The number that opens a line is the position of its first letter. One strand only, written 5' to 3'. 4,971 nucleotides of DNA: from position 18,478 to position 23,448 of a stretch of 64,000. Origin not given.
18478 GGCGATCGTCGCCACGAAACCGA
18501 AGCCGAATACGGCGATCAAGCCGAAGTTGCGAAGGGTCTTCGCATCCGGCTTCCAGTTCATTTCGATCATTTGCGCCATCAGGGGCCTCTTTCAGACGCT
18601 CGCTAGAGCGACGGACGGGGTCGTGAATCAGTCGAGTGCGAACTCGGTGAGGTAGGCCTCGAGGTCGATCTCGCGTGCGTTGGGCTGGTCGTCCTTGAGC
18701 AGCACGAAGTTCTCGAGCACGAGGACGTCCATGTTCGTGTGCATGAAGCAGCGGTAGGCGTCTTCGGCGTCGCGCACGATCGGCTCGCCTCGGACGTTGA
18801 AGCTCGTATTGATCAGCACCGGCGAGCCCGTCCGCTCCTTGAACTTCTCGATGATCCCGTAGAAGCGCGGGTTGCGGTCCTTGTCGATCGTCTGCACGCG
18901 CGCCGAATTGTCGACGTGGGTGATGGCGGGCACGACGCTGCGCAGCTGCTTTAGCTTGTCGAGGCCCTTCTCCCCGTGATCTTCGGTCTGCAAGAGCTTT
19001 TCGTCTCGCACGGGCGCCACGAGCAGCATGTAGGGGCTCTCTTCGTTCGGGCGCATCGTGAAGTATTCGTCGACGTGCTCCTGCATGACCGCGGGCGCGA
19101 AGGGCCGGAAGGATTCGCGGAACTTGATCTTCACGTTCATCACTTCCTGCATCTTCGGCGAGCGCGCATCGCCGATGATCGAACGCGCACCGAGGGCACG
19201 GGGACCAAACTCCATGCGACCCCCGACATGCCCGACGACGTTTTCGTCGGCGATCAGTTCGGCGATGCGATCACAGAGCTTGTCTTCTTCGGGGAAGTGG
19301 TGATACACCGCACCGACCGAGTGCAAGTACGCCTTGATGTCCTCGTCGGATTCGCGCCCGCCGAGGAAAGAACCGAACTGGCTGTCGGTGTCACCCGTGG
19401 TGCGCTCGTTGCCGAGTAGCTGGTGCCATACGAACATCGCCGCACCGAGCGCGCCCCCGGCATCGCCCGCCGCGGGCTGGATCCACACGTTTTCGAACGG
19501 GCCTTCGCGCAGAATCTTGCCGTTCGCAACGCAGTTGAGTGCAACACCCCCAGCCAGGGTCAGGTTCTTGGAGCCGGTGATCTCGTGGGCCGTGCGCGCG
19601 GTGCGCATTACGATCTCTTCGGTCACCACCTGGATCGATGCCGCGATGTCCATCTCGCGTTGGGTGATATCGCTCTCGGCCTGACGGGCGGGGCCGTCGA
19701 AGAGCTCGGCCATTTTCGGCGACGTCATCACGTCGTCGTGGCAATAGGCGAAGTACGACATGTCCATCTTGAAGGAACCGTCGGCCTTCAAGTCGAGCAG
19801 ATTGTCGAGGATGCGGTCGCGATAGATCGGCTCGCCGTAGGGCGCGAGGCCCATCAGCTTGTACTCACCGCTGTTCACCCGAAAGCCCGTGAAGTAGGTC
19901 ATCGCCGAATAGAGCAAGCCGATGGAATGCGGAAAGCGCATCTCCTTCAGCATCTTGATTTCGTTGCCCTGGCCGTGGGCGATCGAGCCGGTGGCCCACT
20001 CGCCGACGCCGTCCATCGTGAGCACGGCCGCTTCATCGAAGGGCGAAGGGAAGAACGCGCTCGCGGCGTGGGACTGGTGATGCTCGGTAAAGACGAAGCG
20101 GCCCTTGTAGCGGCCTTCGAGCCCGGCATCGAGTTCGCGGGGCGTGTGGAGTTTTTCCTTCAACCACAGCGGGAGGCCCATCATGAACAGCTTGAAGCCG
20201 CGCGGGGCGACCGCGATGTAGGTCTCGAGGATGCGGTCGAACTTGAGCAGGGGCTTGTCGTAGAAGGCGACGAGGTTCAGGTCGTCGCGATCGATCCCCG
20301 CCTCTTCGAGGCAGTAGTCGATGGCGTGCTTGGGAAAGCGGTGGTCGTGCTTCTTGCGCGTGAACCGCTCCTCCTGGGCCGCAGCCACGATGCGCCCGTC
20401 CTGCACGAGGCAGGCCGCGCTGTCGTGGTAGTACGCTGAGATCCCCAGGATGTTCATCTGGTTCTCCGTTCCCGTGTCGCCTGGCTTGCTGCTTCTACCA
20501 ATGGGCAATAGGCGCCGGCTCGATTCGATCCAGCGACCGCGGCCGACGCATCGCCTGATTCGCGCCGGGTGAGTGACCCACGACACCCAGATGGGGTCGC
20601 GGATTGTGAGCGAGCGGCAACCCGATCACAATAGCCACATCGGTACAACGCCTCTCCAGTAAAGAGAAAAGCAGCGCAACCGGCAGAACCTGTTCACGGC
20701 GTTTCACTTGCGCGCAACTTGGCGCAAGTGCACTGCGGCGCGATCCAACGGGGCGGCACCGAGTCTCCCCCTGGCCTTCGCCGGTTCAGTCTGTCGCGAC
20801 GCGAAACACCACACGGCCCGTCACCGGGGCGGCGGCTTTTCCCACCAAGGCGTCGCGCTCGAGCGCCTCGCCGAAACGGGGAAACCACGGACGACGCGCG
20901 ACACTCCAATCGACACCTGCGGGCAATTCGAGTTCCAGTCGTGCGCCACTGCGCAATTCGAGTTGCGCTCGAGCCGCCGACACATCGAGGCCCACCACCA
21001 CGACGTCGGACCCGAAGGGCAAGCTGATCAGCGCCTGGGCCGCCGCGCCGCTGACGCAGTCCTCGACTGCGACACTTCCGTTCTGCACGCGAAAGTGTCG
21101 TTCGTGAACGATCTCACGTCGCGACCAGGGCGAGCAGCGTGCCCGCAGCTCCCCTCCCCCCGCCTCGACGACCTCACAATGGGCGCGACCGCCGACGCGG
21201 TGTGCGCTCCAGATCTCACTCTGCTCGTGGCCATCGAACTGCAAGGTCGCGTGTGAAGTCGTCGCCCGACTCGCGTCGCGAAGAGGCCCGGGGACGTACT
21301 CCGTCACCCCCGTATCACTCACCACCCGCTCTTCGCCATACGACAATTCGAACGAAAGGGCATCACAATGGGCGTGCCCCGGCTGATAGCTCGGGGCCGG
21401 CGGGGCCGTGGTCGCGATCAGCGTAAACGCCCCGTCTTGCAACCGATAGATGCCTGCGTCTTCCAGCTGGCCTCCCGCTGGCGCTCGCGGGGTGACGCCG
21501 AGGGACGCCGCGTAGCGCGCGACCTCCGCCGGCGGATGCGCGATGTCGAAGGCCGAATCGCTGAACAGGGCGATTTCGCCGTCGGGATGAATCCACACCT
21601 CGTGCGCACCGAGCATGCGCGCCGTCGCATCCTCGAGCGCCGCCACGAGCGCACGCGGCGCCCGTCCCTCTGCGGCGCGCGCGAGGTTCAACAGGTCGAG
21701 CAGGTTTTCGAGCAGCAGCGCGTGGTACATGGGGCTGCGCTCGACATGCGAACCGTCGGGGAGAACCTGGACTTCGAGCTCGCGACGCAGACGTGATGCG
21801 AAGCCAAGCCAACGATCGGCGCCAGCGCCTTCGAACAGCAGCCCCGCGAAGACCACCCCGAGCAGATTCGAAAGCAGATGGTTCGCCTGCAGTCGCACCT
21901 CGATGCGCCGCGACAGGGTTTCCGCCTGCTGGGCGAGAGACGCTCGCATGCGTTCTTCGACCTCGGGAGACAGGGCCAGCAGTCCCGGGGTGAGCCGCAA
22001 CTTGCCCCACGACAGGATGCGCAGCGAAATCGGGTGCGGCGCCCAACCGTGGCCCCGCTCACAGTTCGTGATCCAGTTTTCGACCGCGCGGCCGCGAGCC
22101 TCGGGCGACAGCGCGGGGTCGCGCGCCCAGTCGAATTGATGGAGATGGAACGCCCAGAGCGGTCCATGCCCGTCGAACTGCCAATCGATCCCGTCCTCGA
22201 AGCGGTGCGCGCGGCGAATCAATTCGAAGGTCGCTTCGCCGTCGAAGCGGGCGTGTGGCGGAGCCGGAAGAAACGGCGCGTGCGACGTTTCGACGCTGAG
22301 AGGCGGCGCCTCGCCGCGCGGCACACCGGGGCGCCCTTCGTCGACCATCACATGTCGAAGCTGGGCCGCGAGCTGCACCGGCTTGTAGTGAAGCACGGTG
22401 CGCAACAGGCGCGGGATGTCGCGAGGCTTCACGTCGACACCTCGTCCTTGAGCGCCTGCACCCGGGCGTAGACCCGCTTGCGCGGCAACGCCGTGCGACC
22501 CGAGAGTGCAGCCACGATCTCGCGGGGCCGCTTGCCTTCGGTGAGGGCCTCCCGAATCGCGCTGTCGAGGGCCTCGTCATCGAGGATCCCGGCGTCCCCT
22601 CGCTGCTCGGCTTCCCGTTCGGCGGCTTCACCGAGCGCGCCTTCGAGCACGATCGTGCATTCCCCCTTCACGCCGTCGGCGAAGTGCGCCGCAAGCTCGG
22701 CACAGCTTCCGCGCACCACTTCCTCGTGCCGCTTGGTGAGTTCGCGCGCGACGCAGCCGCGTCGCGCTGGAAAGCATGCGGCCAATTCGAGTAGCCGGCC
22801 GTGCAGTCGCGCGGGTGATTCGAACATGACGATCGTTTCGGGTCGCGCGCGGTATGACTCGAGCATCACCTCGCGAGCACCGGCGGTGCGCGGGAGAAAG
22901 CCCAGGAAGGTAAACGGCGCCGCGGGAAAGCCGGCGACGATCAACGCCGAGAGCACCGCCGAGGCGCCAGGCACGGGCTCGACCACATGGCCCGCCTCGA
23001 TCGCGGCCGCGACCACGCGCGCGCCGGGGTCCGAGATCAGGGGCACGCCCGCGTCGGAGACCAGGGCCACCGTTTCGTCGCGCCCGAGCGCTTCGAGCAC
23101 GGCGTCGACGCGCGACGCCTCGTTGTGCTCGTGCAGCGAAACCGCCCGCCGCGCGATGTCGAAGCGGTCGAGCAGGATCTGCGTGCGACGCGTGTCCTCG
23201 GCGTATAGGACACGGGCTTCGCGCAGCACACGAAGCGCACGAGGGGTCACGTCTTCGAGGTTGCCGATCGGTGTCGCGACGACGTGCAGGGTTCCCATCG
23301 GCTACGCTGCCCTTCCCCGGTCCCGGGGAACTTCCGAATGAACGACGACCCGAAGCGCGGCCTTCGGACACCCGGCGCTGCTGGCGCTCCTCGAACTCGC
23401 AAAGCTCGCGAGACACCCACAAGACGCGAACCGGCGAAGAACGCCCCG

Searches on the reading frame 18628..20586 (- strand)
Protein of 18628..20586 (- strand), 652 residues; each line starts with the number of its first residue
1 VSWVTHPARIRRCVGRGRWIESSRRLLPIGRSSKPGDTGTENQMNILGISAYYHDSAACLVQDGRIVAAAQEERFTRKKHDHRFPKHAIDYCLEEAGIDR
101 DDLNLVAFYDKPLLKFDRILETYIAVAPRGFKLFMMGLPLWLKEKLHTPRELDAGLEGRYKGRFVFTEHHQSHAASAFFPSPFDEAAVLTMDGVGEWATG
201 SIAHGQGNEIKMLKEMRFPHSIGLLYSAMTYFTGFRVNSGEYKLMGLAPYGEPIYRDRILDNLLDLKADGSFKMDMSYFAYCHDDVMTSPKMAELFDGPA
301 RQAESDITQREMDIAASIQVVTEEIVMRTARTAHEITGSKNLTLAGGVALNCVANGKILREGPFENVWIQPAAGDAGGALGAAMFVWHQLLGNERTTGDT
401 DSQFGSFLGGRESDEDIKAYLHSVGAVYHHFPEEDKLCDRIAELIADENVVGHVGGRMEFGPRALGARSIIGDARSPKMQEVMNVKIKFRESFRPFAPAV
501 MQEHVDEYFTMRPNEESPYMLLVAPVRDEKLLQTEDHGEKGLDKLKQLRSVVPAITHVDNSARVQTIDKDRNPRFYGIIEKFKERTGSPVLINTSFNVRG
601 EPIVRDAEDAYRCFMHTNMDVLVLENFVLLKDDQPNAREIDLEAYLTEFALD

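Call 60: search_protein_families(library=pfam, proteins=[window:18628-20586:-], max_evalue=0.00001)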
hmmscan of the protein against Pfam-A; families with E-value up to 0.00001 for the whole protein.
window:18628-20586:- (652 aa): 2 families
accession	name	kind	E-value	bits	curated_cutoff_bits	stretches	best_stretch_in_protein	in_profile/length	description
PF02543.21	Carbam_trans_N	-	1.2e-105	354.2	24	1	46-384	2-346/346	Carbamoyltransferase N-terminus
PF16861.10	Carbam_trans_C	-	1.4e-69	233.4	27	1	442-630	1-169/170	Carbamoyltransferase C-terminus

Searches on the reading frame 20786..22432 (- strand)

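Call 60: search_protein_families(library=pfam, proteins=[window:20786-22432:-], max_evalue=0.00001)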
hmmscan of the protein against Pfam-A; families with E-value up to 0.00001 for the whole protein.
window:20786-22432:- (548 aa): 2 families
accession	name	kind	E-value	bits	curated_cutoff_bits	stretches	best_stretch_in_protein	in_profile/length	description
PF07940.18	Hepar_II_III_C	-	1e-37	130.3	24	1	318-521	4-212/237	Heparinase II/III-like, C-terminal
PF16889.11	Hepar_II_III_N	-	1.4e-14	54.6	22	1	164-294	186-314/340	Heparinase II/III N-terminus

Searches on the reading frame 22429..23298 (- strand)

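Call 60: search_protein_families(library=pfam, proteins=[window:22429-23298:-], max_evalue=0.00001)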
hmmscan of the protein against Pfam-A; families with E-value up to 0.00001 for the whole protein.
window:22429-23298:- (289 aa): 1 family
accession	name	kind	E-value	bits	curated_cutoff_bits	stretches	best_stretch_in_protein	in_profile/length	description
PF00590.25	TP_methylase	-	3.6e-30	105.9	27.8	1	3-203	1-212/212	Tetrapyrrole (Corrin/Porphyrin) Methylases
